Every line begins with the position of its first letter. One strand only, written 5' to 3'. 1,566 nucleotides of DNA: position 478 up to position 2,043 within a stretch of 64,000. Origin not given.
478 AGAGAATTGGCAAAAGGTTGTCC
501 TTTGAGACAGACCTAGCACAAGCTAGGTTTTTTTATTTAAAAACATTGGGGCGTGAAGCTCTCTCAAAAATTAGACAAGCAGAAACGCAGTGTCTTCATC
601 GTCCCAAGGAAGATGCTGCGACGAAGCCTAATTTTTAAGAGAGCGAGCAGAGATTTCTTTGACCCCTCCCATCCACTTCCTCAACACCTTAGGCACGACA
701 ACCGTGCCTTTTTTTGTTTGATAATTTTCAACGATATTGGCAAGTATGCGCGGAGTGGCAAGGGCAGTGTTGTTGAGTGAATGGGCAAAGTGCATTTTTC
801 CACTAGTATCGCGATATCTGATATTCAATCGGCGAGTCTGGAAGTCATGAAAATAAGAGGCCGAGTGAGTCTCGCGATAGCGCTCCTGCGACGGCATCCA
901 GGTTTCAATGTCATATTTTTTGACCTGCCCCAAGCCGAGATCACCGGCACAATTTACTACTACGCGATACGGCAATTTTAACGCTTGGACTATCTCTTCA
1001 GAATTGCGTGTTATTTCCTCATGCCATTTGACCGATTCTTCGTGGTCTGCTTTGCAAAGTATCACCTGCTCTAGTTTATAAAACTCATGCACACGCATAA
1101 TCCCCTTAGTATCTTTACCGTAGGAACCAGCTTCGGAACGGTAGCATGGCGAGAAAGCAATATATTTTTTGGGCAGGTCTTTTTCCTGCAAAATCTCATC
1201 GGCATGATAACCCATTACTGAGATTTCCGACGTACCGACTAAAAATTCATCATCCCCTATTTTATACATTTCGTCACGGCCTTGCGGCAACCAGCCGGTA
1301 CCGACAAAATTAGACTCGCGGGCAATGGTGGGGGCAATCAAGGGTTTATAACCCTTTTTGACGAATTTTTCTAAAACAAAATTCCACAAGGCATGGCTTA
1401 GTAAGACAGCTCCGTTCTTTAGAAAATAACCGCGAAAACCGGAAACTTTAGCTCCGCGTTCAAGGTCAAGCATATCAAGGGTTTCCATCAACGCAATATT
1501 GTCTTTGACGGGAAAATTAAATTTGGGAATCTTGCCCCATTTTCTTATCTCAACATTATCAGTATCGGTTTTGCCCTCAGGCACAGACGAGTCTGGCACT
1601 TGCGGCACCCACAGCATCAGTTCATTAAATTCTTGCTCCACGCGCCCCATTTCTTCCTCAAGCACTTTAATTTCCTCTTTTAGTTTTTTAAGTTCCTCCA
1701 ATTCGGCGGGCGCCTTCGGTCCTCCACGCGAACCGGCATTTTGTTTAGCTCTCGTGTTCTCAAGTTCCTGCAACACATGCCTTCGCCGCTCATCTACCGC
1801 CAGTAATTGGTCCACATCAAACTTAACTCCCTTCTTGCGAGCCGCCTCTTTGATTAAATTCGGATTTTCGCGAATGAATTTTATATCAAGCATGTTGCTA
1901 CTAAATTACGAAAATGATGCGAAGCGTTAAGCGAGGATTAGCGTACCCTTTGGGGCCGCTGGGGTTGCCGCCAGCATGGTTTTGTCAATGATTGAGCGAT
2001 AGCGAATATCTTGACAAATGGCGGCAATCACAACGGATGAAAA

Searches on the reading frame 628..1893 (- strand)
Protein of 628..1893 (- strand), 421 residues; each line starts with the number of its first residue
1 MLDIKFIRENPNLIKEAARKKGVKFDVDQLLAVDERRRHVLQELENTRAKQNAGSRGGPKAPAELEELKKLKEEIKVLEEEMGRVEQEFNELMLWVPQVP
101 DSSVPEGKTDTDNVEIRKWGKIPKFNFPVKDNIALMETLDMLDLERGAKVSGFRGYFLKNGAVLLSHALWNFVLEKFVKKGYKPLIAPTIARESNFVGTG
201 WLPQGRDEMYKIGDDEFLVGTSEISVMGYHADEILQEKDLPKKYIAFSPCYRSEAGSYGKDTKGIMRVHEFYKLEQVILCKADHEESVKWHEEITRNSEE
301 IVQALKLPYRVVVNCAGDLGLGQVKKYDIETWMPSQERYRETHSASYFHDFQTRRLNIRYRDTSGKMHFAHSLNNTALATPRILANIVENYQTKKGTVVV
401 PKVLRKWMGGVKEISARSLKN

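Call 43: search_protein_families(library=pfam, proteins=[window:628-1893:-], max_evalue=0.001)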
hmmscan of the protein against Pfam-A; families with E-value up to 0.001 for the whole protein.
window:628-1893:- (421 aa): 2 families
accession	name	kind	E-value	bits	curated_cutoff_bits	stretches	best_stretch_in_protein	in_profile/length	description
PF00587.30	tRNA-synt_2b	-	5.4e-33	115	29.3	1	217-391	12-179/179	tRNA synthetase class II core domain (G, H, P, S and T)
PF02403.27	Seryl_tRNA_N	-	3.9e-20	72.5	28.2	1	1-100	1-108/108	Seryl-tRNA synthetase N-terminal domain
